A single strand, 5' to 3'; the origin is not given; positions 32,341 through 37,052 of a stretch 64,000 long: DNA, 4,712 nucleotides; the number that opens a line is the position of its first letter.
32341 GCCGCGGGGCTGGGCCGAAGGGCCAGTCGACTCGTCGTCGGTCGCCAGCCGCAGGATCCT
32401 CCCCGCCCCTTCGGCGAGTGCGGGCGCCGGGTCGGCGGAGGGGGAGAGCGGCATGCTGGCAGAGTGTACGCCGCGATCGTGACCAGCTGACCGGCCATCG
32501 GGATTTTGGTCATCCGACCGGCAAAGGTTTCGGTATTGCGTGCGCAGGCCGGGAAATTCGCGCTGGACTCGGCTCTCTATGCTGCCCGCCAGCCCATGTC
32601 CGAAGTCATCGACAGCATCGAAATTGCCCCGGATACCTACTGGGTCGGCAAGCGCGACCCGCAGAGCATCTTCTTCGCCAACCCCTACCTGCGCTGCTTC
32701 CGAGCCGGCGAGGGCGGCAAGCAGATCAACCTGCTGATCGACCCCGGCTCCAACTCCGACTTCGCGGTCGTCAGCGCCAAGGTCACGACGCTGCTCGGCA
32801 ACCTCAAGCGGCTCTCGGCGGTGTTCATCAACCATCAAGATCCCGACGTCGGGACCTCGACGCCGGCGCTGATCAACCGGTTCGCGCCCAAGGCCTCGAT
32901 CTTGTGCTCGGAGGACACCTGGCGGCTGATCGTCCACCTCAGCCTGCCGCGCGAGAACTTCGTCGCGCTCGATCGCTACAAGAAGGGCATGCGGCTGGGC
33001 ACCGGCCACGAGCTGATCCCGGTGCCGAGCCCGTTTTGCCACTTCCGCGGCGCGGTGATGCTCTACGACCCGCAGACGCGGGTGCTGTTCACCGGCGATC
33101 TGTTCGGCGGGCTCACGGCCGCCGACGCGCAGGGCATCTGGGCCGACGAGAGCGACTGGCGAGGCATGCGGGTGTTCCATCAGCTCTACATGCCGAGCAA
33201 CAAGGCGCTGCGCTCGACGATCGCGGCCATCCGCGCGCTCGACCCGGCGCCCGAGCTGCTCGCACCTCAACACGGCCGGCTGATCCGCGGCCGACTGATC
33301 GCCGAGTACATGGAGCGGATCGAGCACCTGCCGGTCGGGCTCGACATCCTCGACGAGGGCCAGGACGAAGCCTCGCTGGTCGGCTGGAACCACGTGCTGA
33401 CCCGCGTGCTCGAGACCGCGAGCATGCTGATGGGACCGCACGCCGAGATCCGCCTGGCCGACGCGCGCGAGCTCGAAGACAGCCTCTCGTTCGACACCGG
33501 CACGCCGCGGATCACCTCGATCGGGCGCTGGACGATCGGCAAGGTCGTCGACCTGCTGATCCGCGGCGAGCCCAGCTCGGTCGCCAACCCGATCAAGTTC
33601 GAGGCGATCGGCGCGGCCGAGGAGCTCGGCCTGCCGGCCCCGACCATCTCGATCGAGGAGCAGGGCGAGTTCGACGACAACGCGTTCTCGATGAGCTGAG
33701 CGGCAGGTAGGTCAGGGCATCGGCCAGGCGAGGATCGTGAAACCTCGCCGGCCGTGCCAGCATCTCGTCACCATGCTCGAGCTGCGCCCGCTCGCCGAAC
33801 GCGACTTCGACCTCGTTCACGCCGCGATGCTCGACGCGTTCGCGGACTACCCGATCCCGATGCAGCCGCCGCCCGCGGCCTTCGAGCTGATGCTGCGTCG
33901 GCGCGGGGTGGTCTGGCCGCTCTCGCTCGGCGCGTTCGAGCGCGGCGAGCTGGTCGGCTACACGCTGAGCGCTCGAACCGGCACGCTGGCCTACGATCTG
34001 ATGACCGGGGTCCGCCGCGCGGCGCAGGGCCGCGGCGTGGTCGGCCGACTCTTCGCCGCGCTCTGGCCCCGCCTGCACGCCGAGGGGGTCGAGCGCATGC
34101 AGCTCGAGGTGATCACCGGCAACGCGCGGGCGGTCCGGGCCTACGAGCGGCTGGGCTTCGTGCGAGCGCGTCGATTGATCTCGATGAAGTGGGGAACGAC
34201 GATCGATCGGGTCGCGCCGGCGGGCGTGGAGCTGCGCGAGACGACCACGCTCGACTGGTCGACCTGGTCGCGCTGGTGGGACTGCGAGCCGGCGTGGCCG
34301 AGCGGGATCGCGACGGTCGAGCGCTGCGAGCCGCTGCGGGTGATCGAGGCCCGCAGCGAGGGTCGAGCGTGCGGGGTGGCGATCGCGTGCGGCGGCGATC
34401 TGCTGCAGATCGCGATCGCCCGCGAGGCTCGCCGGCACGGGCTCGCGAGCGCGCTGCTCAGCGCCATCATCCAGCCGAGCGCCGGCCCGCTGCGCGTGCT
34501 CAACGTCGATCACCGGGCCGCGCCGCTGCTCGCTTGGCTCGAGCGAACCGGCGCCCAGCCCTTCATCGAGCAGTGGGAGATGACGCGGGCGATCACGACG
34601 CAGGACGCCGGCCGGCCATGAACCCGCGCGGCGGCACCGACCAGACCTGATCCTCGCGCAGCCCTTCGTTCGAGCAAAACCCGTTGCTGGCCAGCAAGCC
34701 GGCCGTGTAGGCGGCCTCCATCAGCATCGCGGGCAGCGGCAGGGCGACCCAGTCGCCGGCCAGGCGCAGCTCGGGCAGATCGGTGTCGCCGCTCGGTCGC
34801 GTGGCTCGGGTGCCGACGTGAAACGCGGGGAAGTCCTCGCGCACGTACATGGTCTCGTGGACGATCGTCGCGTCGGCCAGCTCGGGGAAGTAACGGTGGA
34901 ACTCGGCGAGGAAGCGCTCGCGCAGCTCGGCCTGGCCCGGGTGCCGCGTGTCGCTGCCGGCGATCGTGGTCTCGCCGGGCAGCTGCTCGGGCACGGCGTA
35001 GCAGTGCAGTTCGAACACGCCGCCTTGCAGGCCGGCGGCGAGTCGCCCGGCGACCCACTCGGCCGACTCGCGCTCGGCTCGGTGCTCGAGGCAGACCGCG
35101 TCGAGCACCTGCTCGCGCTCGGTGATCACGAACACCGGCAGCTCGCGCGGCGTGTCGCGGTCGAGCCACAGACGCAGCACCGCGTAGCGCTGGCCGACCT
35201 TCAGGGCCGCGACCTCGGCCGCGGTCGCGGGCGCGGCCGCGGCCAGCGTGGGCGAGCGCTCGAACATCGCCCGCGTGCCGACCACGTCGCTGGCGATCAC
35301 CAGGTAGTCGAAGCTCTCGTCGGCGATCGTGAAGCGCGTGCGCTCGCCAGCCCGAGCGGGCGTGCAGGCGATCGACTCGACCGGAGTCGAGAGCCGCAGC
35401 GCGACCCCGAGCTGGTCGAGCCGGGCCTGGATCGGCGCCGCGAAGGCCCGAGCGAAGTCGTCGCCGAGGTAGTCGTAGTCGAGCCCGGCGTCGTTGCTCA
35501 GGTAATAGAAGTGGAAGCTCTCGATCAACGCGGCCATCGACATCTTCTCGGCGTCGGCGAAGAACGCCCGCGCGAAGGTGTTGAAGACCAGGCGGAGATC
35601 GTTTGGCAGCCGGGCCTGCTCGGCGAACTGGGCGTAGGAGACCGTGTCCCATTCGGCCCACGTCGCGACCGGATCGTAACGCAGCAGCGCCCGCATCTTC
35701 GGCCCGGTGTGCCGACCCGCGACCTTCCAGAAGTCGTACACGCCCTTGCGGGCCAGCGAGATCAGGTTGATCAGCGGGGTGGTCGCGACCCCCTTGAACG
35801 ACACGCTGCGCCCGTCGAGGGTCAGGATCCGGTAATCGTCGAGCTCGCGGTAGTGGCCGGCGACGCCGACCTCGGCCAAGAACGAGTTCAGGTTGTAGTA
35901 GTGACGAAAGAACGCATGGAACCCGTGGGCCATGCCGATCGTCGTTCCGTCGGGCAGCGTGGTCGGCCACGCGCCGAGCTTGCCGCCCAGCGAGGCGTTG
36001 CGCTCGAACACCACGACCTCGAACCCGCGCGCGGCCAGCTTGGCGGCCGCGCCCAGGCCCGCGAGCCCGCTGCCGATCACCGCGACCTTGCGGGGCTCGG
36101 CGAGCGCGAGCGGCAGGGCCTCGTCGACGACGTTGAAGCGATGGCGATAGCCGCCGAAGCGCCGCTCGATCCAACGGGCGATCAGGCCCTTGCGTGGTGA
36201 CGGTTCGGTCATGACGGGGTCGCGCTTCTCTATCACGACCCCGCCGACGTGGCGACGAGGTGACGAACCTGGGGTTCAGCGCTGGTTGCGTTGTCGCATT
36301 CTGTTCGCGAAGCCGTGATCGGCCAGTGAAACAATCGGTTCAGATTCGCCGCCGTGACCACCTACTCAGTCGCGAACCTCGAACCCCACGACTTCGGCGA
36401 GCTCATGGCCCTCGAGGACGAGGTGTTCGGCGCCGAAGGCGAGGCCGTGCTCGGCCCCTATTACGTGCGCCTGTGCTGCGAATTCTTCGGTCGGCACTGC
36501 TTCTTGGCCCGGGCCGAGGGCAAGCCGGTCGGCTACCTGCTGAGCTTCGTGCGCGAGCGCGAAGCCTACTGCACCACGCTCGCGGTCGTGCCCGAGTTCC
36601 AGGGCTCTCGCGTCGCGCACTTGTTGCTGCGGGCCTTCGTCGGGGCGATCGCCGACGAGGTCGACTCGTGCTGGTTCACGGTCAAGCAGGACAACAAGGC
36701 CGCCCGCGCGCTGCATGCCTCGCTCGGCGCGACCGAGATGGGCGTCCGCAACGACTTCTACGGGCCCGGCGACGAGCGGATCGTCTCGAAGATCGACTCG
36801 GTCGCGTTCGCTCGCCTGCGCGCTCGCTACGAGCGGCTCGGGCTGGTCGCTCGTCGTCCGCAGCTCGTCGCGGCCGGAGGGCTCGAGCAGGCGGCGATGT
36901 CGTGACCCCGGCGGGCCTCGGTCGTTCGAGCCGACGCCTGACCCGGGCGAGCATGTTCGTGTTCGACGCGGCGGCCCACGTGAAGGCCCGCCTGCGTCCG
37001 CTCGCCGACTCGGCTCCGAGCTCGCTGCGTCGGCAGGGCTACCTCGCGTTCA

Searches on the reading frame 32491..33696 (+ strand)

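Call 62: search_protein_families(library=pfam, proteins=[window:32491-33696:+], max_evalue=0.0001)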
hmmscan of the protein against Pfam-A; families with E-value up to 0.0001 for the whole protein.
window:32491-33696:+ (402 aa): 2 families
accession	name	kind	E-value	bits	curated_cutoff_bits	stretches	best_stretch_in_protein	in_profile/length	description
PF19583.5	ODP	-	3.6e-50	171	27.2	1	78-262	12-194/194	ODP family beta lactamase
PF00753.33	Lactamase_B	-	4.5e-06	27.2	22.7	0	184-253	130-190/196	Metallo-beta-lactamase superfamily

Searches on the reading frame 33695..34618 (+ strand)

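Call 62: search_protein_families(library=pfam, proteins=[window:33695-34618:+], max_evalue=0.0001)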
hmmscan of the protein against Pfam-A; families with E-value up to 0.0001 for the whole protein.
window:33695-34618:+ (308 aa): 5 families
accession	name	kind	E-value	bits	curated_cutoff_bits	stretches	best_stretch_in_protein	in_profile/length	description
PF00583.31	Acetyltransf_1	-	3.9e-15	56.6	20.7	1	63-155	25-116/116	Acetyltransferase (GNAT) family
PF13673.13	Acetyltransf_10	-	5.2e-11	43.1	23.6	1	78-159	34-111/128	Acetyltransferase (GNAT) domain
PF13508.13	Acetyltransf_7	-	9.4e-10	39.2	27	1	80-156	8-83/84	Acetyltransferase (GNAT) domain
PF08445.16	FR47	-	1e-06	29.1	22.1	0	79-157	3-79/86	FR47-like protein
PF13302.13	Acetyltransf_3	-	6e-06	27.4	25.4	1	28-156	2-138/138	Acetyltransferase (GNAT) domain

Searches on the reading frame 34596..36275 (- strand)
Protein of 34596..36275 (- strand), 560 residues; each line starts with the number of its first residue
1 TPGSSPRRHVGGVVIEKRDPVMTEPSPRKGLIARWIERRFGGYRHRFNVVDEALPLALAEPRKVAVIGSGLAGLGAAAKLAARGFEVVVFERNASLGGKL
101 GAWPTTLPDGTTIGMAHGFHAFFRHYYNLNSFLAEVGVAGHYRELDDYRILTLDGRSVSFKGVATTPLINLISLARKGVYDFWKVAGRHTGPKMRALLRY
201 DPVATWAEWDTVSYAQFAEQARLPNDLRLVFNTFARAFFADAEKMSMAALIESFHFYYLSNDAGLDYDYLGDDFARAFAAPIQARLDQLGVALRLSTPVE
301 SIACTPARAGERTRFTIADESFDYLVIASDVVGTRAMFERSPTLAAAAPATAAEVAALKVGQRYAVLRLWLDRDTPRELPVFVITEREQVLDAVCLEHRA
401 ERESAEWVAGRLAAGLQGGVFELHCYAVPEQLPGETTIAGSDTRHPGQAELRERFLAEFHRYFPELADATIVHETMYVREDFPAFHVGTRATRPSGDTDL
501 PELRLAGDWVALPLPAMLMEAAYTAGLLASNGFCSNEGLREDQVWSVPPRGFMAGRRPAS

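Call 62: search_protein_families(library=pfam, proteins=[window:34596-36275:-], max_evalue=0.0001)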
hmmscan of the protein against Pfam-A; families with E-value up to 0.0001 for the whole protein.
window:34596-36275:- (560 aa): 9 families
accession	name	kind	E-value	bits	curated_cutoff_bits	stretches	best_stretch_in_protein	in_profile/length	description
PF01593.30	Amino_oxidase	-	8e-22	78.6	19.8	1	71-530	1-439/443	Flavin containing amine oxidoreductase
PF13450.12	NAD_binding_8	-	2.3e-12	47.4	21.9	1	66-135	1-67/68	NAD(P)-binding Rossmann-like domain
PF01266.30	DAO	-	3.4e-10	40.4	27.9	1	63-473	1-305/353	FAD dependent oxidoreductase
PF07992.20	Pyr_redox_2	-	1.1e-05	25.5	26.1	0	63-93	2-32/291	Pyridine nucleotide-disulphide oxidoreductase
PF12831.13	FAD_oxidored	-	1.8e-05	24.7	27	1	64-112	2-50/416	FAD dependent oxidoreductase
PF00070.33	Pyr_redox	-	2.4e-05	25.2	22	0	63-97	1-35/82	Pyridine nucleotide-disulphide oxidoreductase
PF03486.20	HI0933_like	-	2.9e-05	24.1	50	0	63-100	2-39/244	HI0933-like protein Rossmann domain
PF00890.30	FAD_binding_2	-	3.4e-05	23.6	20.4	1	64-100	2-38/414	FAD binding domain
PF01946.23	Thi4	-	4.1e-05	23.4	26.2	1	63-103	19-58/235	Thi4 family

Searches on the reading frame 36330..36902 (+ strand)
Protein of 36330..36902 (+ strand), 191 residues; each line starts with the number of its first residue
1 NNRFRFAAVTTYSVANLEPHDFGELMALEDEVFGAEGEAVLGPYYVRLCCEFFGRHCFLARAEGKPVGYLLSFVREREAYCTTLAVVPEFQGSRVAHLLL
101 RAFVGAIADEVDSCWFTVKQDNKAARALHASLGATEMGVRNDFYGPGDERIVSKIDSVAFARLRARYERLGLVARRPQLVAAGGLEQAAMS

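Call 62: search_protein_families(library=pfam, proteins=[window:36330-36902:+], max_evalue=0.0001)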
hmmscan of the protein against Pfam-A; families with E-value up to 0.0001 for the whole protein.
window:36330-36902:+ (191 aa): 3 families
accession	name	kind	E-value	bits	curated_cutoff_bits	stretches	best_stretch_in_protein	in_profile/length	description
PF00583.31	Acetyltransf_1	-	6.3e-11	43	20.7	1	51-133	26-115/116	Acetyltransferase (GNAT) family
PF13508.13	Acetyltransf_7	-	2e-07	31.7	27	1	55-133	3-81/84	Acetyltransferase (GNAT) domain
PF13673.13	Acetyltransf_10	-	3.2e-05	24.3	23.6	1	56-135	32-108/128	Acetyltransferase (GNAT) domain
